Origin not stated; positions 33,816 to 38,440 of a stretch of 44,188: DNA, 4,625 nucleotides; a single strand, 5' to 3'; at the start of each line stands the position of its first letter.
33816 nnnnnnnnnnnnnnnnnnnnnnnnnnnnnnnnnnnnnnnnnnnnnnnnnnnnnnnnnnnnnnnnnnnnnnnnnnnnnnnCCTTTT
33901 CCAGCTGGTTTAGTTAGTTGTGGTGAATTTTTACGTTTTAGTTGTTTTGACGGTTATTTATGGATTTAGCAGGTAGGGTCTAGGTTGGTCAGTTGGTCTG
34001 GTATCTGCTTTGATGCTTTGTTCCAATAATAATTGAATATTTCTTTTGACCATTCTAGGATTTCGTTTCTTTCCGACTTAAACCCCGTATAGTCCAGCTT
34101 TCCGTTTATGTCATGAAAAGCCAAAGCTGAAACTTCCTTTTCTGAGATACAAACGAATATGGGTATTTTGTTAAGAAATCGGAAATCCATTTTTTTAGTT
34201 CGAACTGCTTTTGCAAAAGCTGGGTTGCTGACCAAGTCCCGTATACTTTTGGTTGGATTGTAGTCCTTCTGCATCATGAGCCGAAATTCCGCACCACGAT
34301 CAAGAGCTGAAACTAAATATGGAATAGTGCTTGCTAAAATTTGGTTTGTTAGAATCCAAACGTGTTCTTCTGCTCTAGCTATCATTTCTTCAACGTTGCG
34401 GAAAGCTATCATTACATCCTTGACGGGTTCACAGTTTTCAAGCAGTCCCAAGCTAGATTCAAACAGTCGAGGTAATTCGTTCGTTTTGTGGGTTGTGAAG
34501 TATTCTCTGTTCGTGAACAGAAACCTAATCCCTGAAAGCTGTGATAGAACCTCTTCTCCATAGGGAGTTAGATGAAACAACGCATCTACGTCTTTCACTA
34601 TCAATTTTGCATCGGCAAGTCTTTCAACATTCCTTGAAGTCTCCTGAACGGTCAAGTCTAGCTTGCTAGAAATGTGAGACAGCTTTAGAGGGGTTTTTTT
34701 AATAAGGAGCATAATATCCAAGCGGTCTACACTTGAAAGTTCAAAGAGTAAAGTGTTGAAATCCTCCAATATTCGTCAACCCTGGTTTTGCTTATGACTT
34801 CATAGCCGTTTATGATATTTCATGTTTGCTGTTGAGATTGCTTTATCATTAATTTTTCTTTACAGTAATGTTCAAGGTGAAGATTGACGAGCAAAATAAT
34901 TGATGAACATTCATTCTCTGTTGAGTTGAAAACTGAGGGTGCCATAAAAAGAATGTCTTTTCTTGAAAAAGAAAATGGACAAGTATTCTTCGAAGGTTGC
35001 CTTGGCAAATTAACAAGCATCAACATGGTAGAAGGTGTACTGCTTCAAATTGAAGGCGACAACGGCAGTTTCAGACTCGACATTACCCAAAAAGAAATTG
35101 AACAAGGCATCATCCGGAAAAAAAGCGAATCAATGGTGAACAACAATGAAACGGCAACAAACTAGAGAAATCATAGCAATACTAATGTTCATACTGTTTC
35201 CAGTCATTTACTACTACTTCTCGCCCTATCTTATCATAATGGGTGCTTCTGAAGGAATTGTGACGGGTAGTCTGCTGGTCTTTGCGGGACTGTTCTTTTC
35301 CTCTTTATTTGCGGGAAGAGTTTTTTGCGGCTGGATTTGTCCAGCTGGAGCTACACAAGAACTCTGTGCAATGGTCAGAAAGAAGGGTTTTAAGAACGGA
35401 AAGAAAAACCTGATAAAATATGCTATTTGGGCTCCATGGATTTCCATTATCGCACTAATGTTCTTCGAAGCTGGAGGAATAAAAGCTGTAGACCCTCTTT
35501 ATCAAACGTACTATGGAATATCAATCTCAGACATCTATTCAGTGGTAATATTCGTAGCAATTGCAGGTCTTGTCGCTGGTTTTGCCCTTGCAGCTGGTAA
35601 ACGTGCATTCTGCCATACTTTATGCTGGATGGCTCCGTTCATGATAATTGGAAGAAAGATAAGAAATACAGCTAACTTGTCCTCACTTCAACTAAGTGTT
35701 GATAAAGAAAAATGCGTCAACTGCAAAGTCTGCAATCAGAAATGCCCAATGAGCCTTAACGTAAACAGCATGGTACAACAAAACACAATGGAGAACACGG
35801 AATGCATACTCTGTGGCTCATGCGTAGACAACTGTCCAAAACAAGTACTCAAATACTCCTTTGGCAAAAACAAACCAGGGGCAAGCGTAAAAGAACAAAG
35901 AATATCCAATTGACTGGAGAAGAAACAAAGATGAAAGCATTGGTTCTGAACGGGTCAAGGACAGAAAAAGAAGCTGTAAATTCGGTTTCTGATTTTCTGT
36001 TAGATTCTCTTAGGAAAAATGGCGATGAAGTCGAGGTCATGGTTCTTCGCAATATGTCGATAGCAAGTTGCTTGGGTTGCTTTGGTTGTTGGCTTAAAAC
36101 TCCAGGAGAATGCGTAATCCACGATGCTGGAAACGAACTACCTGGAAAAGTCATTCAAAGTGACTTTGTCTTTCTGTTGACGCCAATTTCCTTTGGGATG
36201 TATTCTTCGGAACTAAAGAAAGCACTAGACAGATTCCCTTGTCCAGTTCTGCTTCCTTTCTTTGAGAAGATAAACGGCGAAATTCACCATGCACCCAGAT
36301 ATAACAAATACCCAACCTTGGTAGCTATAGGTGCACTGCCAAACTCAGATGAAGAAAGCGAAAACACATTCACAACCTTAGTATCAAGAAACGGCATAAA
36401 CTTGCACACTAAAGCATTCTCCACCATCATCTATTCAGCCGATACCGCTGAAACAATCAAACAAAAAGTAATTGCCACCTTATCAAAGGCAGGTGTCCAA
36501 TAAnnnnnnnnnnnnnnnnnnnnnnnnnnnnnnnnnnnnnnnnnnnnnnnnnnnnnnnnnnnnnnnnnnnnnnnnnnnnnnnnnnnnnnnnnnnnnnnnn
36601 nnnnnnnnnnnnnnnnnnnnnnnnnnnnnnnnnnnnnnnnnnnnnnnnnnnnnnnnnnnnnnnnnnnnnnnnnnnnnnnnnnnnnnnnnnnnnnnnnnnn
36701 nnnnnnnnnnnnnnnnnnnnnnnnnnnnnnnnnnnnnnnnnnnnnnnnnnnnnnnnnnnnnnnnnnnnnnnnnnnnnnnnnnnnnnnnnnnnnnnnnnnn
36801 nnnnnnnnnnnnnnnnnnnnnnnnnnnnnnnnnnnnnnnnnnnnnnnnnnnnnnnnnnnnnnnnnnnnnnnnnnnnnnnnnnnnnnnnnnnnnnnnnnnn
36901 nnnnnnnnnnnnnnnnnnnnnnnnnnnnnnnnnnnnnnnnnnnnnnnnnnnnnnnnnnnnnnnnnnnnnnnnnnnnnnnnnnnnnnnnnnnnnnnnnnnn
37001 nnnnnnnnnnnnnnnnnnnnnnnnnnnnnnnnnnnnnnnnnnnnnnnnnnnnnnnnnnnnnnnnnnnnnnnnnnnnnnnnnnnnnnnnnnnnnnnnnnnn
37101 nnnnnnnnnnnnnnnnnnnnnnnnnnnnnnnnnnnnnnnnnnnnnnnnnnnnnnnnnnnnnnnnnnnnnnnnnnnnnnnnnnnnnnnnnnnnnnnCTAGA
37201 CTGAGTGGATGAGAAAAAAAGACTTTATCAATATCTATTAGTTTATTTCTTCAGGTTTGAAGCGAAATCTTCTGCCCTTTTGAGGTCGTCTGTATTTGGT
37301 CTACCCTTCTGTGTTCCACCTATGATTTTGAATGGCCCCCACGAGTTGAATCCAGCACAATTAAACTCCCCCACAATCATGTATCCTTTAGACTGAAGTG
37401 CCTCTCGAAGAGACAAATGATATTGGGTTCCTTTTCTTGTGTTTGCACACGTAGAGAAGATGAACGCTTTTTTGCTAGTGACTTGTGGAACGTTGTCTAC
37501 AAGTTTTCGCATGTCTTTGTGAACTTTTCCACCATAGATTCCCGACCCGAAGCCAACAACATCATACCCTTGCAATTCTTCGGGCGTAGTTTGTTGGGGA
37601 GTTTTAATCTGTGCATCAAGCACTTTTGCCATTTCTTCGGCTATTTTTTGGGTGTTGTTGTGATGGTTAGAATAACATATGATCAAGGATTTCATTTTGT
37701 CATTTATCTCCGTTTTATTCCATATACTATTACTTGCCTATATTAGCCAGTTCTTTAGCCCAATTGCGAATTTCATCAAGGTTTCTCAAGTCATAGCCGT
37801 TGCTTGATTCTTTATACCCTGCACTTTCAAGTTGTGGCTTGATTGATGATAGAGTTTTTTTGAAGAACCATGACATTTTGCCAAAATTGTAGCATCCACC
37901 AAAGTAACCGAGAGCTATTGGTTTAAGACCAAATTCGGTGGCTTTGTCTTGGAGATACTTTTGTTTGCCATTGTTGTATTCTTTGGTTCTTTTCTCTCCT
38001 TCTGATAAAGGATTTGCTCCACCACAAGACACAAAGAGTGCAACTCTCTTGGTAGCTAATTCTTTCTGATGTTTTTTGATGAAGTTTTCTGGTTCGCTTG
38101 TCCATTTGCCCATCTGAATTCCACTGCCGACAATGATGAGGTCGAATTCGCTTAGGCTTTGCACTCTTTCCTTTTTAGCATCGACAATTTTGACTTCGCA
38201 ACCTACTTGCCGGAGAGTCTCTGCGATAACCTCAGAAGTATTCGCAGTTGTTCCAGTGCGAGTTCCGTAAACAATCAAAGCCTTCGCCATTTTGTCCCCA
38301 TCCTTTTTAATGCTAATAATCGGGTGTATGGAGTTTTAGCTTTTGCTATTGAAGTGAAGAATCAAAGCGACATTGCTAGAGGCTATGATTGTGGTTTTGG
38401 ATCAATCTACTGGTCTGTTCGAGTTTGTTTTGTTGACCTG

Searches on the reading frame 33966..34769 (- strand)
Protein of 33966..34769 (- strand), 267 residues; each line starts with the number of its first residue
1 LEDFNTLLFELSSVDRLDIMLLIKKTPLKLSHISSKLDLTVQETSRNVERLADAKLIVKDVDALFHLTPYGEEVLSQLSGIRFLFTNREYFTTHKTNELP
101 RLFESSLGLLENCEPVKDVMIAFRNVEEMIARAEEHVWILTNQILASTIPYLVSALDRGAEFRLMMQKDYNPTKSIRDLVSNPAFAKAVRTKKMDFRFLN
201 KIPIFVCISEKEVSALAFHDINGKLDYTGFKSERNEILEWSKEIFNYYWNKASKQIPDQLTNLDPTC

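Call 70: search_protein_families(library=pfam, proteins=[window:33966-34769:-], max_evalue=0.001)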
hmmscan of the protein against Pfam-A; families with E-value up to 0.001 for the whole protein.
window:33966-34769:- (267 aa): 4 families
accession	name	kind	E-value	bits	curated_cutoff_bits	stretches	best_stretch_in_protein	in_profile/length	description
PF08350.17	FilR1_middle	-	1.6e-06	28.7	27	1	134-250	15-127/128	Methanogenesis regulatory protein FilR1, middle domain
PF25213.1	HVO_A0261_N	-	4.5e-06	26.9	35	1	9-79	6-75/86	HVO_A0261 N-terminal domain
PF14947.12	HTH_45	-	5.8e-05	23.5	25.5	1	18-81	10-72/77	Winged helix-turn-helix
PF24409.1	wHTH-PRTase_assc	-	0.00088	19.7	27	0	19-79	3-59/83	wHTH-PRTase associated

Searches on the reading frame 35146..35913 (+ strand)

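Call 70: search_protein_families(library=pfam, proteins=[window:35146-35913:+], max_evalue=0.001)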
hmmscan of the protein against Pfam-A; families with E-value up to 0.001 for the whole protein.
window:35146-35913:+ (255 aa): 11 families
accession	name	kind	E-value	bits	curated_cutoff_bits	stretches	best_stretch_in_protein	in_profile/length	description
PF12801.12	Fer4_5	-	8.3e-12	45.3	22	1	42-82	5-45/48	4Fe-4S binding domain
PF13237.11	Fer4_10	-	1.8e-08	34.6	25.5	1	184-231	3-53/53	4Fe-4S dicluster domain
PF00037.32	Fer4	-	4.2e-08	33.1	21.1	1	219-235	7-23/24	4Fe-4S binding domain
PF13187.11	Fer4_9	-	9.2e-08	32.4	27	1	189-234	1-51/52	4Fe-4S dicluster domain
PF12838.12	Fer4_7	-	8.3e-07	29.8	27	1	220-245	2-27/52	4Fe-4S dicluster domain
PF13484.11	Fer4_16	-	7.1e-06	27.1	30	0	219-245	1-27/66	4Fe-4S double cluster binding domain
PF12837.12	Fer4_6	-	7.6e-06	26.1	25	0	220-235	9-24/24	4Fe-4S binding domain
PF13746.11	Fer4_18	-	5.1e-05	23.9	27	1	181-234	52-99/114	4Fe-4S dicluster domain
PF12797.12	Fer4_2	-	5.3e-05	23.4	24.5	0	219-231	9-21/22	4Fe-4S binding domain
PF14697.11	Fer4_21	-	0.00017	22.1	35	1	185-233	3-55/59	4Fe-4S dicluster domain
PF13183.11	Fer4_8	-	0.0003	21.7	27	0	188-234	3-68/68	4Fe-4S dicluster domain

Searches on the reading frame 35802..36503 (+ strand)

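Call 70: search_protein_families(library=pfam, proteins=[window:35802-36503:+], max_evalue=0.001)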
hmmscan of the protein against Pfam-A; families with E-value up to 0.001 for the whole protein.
window:35802-36503:+ (233 aa): 2 families
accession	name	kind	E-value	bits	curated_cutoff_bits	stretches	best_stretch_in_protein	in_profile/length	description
PF03358.20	FMN_red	-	1.7e-11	44.3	24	1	44-152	1-99/152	NADPH-dependent FMN reductase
PF02525.22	Flavodoxin_2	-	0.0006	20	27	1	44-144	1-102/198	Flavodoxin-like fold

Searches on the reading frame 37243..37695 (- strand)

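Call 70: search_protein_families(library=pfam, proteins=[window:37243-37695:-], max_evalue=0.001)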
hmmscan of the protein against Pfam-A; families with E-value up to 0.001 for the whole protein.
window:37243-37695:- (150 aa): 2 families
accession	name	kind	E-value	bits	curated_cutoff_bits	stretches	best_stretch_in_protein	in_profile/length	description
PF12724.12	Flavodoxin_5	-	3.1e-13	50.7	27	1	5-93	1-96/145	Flavodoxin domain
PF12641.12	Flavodoxin_3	-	3.9e-07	30.5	27.5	1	6-115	2-111/160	Flavodoxin domain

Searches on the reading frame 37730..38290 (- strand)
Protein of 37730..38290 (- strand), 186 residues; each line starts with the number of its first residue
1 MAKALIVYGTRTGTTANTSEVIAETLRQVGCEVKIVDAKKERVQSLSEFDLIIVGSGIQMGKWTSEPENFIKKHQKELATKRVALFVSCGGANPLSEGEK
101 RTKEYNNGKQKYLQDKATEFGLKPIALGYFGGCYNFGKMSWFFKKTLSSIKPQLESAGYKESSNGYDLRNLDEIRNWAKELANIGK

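Call 70: search_protein_families(library=pfam, proteins=[window:37730-38290:-], max_evalue=0.001)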
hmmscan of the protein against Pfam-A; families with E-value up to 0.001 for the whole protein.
window:37730-38290:- (186 aa): 3 families
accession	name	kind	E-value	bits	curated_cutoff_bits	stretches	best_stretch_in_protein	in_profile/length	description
PF12724.12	Flavodoxin_5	-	5.5e-23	82.3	27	1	5-151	1-135/145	Flavodoxin domain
PF12641.12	Flavodoxin_3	-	5.2e-07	30.1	27.5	1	5-93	1-81/160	Flavodoxin domain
PF00258.30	Flavodoxin_1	-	8.4e-07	29.7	25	1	6-87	1-93/143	Flavodoxin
